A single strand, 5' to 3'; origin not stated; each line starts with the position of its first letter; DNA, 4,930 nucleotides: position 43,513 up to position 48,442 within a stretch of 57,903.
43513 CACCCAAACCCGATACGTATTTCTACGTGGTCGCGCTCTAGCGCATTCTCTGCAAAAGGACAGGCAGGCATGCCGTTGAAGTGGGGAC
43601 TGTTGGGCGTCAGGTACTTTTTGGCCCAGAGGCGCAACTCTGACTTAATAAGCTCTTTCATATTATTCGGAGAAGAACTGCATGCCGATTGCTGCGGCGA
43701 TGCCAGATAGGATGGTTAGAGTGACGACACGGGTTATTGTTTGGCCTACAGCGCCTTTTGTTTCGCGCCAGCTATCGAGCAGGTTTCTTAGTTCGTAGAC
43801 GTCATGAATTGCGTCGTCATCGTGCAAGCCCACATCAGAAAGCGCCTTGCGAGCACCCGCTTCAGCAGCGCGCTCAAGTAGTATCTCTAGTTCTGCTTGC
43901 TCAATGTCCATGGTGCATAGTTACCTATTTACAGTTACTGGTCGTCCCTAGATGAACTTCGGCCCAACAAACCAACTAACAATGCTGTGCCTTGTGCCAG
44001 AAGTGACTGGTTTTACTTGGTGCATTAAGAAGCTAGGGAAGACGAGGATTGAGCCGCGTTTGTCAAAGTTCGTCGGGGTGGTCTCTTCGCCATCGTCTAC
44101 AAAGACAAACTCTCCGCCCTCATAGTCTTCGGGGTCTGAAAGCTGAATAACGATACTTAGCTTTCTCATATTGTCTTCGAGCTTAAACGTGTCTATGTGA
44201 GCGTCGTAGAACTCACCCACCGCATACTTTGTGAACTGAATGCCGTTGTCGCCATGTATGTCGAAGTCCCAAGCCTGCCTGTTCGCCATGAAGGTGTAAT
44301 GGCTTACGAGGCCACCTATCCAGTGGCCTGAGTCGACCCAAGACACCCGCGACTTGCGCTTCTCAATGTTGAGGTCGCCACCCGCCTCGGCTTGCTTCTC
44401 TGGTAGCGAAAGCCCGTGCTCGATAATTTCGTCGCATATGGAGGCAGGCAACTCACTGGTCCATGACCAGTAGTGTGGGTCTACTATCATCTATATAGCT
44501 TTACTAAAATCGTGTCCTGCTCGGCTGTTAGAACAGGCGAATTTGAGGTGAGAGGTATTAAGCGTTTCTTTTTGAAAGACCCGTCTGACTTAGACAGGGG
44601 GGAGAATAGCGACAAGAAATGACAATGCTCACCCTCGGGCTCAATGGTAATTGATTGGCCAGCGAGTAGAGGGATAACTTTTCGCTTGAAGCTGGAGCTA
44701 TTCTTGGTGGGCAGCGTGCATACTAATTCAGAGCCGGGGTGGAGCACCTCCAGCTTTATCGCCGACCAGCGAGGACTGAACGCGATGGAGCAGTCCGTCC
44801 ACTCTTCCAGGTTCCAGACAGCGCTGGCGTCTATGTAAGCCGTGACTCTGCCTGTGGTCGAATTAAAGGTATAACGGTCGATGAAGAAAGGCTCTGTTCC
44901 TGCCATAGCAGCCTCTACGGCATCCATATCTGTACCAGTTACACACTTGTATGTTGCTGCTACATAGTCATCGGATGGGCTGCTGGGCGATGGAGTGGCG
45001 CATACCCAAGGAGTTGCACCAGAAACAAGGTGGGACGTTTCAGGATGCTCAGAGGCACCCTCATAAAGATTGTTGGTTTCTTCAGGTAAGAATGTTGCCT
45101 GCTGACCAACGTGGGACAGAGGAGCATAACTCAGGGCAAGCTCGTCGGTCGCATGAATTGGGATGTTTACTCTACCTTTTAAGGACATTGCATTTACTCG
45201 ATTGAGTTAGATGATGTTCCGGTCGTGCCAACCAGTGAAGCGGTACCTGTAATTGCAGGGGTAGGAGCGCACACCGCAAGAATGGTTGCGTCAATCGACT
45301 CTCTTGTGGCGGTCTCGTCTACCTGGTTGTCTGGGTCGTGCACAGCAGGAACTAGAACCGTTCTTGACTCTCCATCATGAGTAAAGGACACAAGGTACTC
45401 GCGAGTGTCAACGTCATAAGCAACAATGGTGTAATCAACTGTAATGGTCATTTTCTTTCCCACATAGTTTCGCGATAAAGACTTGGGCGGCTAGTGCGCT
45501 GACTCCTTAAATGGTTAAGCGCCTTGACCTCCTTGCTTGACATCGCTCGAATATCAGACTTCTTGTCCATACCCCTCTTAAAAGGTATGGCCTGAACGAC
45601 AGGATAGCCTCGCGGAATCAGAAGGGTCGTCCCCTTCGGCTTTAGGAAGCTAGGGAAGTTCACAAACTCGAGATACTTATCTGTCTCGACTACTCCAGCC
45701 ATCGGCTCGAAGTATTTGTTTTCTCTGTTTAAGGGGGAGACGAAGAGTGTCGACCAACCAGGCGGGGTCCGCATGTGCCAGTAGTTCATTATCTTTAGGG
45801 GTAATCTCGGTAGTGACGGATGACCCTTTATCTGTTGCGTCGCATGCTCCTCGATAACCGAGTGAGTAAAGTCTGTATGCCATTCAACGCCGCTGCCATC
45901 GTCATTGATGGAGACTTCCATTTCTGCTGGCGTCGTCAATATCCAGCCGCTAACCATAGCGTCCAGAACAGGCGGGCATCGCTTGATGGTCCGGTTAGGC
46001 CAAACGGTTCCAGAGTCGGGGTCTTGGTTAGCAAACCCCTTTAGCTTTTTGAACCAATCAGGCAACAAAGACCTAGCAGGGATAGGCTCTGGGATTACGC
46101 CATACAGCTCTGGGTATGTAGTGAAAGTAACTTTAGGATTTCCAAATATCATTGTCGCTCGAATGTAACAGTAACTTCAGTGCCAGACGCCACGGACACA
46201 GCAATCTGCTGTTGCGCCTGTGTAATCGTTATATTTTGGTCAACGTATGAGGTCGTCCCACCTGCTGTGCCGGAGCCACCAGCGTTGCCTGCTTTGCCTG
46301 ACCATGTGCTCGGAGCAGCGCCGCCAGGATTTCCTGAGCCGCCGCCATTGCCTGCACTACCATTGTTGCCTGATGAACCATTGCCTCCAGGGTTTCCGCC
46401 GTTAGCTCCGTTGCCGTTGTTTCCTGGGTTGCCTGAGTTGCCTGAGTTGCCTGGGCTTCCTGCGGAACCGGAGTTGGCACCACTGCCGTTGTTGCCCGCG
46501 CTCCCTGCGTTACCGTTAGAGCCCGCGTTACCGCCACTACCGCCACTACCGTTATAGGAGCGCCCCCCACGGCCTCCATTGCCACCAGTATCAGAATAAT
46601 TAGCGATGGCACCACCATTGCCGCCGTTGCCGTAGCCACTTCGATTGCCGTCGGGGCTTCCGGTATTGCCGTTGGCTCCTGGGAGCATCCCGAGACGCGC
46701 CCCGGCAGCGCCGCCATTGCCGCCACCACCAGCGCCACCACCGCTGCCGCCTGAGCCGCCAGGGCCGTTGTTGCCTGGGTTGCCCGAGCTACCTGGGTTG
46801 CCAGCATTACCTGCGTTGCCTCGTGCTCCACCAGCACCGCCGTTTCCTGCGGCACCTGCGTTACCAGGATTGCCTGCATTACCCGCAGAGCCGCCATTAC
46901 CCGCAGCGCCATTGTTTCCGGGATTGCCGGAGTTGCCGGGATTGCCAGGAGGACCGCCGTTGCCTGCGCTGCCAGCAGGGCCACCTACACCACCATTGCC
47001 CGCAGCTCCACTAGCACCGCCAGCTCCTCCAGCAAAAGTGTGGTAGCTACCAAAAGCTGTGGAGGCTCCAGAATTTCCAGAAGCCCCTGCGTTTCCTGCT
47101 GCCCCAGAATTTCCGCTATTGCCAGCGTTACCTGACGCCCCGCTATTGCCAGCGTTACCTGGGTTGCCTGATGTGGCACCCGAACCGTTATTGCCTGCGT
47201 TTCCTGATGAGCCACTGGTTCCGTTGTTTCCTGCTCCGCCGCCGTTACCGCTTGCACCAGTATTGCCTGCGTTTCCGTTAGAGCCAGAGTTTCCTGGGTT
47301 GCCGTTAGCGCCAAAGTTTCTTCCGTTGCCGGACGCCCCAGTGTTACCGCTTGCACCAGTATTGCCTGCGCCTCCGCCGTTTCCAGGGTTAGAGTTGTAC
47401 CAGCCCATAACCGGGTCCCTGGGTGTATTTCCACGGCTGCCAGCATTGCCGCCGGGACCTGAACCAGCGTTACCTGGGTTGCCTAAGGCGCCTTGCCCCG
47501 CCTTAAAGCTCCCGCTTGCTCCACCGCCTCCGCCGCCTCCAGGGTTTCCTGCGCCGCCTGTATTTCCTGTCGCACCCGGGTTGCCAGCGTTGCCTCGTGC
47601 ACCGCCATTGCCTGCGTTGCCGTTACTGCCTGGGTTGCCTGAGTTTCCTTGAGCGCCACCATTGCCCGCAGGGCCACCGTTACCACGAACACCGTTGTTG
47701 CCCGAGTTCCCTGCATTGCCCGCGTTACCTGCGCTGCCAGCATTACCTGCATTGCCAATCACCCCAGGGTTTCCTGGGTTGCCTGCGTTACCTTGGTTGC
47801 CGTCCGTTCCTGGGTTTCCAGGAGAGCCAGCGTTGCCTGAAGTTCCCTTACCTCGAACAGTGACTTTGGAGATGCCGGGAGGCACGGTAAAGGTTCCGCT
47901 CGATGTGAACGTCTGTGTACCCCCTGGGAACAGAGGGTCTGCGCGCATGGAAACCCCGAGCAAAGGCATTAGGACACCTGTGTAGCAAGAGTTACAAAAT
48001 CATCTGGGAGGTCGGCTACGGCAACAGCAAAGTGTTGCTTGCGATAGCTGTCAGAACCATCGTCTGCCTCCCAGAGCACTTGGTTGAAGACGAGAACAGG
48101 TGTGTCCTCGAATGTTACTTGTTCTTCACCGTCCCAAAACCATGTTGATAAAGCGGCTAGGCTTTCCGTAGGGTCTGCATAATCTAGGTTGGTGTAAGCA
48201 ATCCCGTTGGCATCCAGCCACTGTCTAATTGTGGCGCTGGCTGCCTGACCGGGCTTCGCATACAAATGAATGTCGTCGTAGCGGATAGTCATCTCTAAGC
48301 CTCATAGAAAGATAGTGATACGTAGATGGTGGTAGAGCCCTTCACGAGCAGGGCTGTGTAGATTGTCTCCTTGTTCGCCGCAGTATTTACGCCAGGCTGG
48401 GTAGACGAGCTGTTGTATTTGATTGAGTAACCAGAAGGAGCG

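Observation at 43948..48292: Six-gene translationally coupled cassette pairing a collagen-like fibre with a prolyl-4-hydroxylase-type oxygenase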

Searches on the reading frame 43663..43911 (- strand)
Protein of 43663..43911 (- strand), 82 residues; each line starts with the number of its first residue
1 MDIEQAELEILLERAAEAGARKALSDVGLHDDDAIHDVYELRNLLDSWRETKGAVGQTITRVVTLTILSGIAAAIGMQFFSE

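Call 3: search_protein_families(library=pfam, proteins=[window:43663-43911:-], max_evalue=0.1)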
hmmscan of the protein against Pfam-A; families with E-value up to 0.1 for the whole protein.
window:43663-43911:- (82 aa): 1 family
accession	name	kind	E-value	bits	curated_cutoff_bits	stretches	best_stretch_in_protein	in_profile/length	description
PF19622.4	DUF6127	-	4.3e-21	75.2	27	1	7-67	2-62/63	Family of unknown function (DUF6127)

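Call 4: search_protein_families(library=phrogs, proteins=[window:43663-43911:-], max_evalue=0.01)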
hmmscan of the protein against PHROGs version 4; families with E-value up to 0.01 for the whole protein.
window:43663-43911:- (82 aa): 2 families
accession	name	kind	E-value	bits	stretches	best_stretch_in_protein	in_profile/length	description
phrog_10540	-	unknown function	8.7e-20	71.8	1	3-78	14-89/97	-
phrog_6420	-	unknown function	0.0087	17.1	1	12-78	18-83/90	-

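Call 99: search_protein_families(library=pfam, proteins=[window:43663-43908:-], max_evalue=0.01)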
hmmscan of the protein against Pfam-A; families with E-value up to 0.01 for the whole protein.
window:43663-43908:- (81 aa): 1 family
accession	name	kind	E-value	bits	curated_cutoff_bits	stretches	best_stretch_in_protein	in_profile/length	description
PF19622.4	DUF6127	-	4.1e-21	75.2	27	1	6-66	2-62/63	Family of unknown function (DUF6127)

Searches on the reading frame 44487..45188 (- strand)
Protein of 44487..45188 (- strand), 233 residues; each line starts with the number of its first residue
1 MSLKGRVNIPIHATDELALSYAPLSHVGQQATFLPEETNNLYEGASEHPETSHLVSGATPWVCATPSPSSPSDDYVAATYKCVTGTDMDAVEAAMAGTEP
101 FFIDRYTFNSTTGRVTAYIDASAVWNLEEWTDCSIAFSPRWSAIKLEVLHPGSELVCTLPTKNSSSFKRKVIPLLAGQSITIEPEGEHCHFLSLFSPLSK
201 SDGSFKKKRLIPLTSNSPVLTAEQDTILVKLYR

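Call 3: search_protein_families(library=pfam, proteins=[window:44487-45188:-], max_evalue=0.1)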
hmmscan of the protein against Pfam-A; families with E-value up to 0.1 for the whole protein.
window:44487-45188:- (233 aa): 0 families

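Call 4: search_protein_families(library=phrogs, proteins=[window:44487-45188:-], max_evalue=0.01)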
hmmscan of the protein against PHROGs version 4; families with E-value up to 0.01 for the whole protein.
window:44487-45188:- (233 aa): 0 families

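Call 15: find_related_loci(query=window:44487-45188:-, collection=viral_contigs, flank=8000)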
Query window:44487-45188:- (233 aa) in viral_contigs; peptide patterns used: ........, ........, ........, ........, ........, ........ (x = any residue, [..] = any of these).
6 stretches matched a pattern, but none encodes a relative of the query by tblastn (E <= 1e-3).
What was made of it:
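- Tried and rejected: A pattern scan of viral contigs found nothing (call 15).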

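Call 30: search_protein_families(library=ncbifam, proteins=[window:44487-45188:-], max_evalue=0.1)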
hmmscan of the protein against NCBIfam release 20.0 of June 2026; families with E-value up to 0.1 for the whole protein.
window:44487-45188:- (233 aa): 0 families

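Call 44: search_protein_representatives(protein=window:44487-45188:-)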
Query: 233 residues. Proteins with E-value up to 0.001 (for the whole library): 15; up to 1e-10: 8; up to 1e-30: 4. The best 15 are listed.
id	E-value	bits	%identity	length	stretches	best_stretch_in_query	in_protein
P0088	1.9e-152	521.6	100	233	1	1-233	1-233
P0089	2.7e-44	167.8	39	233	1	1-233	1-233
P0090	1.2e-40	155.9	37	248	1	6-233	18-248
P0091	9.8e-38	146.4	36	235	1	10-232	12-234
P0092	6.0e-28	114.3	32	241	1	4-233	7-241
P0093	3.8e-27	111.7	33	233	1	24-233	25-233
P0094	1.1e-19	87.3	28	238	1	43-232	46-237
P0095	7.3e-12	61.7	28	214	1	66-233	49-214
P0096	3.4e-09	53.0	41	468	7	85-124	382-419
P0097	1.5e-08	50.9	35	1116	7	135-217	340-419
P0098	4.5e-05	39.5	42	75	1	177-233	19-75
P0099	5.5e-05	39.2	23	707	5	112-175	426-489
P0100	1.5e-04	37.8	27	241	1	88-230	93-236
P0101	2.9e-04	36.9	21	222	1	49-232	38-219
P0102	6.4e-04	35.7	26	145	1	123-233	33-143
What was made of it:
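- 44487..45188 (-): g5, 233 aa. A lineage-restricted orphan of unknown function. Only 15 hits among 1.84 billion representative proteins (call 44).
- Tried and rejected: An exhaustive HMMER search found 15 hits (call 44).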

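Call 91: search_solved_structures(query=A4, max_evalue=10)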
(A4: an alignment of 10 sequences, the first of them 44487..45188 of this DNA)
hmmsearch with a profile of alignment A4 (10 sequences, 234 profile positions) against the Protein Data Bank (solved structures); distinct sequences matched with E-value up to 10: 6.
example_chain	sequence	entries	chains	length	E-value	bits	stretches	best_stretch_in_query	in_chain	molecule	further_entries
9q6b_A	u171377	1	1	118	0.33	13.7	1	182-223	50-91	RP.093 Heavy Chain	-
3k81_A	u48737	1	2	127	0.43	13.4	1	139-222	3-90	Single strand antibody VHH domain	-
6gjs_B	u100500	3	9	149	0.79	12.5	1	155-223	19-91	Nanobody D12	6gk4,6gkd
3wb9_A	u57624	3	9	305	1.5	11.6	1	79-121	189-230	Diaminopimelate dehydrogenase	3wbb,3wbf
8g70_G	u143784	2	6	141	1.7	11.4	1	152-222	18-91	Nanosota-6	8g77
8g78_F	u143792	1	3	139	1.9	11.2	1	152-222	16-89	Nanosota-6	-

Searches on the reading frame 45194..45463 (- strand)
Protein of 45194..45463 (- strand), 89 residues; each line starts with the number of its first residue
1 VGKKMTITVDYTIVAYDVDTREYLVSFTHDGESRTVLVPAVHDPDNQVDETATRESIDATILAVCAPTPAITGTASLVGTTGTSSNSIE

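Call 3: search_protein_families(library=pfam, proteins=[window:45194-45463:-], max_evalue=0.1)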
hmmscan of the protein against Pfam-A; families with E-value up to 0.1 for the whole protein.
window:45194-45463:- (89 aa): 0 families

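Call 4: search_protein_families(library=phrogs, proteins=[window:45194-45463:-], max_evalue=0.01)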
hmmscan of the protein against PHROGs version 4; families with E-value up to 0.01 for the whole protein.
window:45194-45463:- (89 aa): 0 families

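Call 30: search_protein_families(library=ncbifam, proteins=[window:45194-45463:-], max_evalue=0.1)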
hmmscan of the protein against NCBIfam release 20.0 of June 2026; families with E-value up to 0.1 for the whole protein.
window:45194-45463:- (89 aa): 0 families
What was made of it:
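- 45194..45463 (-): g4, 89 aa (or 85 aa from the ATG at 45451). A lineage-specific small protein of unknown function. No family hit (calls 3, 4, 30).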

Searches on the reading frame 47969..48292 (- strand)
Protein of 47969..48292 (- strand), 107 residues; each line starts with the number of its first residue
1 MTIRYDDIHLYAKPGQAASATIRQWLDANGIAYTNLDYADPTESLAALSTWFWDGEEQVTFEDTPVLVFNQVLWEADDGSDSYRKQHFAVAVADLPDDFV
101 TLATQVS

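Call 3: search_protein_families(library=pfam, proteins=[window:47969-48292:-], max_evalue=0.1)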
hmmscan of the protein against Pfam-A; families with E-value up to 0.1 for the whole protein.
window:47969-48292:- (107 aa): 1 family
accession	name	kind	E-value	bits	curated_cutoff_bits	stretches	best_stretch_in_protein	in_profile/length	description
PF09494.16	Slx4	-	0.0038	17.6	24.8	1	3-35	24-60/60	Slx4 endonuclease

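Call 4: search_protein_families(library=phrogs, proteins=[window:47969-48292:-], max_evalue=0.01)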
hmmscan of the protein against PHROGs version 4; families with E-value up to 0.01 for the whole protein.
window:47969-48292:- (107 aa): 0 families

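Call 30: search_protein_families(library=ncbifam, proteins=[window:47969-48292:-], max_evalue=0.1)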
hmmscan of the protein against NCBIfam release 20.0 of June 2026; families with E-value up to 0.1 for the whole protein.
window:47969-48292:- (107 aa): 3 families
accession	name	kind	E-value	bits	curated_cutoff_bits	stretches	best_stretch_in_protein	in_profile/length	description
NF041212.1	Uxx_star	subfamily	0.017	15.4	66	1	8-48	1-41/70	Uxx-star family glutaredoxin-like (seleno)protein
NF041211.1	gluta_UXX_star_2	equivalog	0.021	14.8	100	1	10-69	3-56/71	UXX-star (seleno)protein family 2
TIGR01617.1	arsC_related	subfamily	0.023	15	75.05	1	8-52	1-45/117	Spx/MgsR family RNA polymerase-binding regulatory protein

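Call 50: find_related_loci(query=window:47969-48292:-, collection=viral_contigs, flank=6000)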
Query window:47969-48292:- (107 aa) in viral_contigs; peptide patterns used: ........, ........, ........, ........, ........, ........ (x = any residue, [..] = any of these).
51 stretches matched a pattern; 4 encode a relative of the query (tblastn E <= 1e-3); 4 distinct loci.
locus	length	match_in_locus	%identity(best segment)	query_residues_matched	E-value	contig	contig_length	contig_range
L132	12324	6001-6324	73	1-107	3e-51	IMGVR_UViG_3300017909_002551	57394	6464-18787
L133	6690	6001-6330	55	1-107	2e-34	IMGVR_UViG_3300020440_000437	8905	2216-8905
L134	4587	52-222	37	55-99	8e-6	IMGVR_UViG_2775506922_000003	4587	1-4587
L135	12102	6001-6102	50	66-99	9e-6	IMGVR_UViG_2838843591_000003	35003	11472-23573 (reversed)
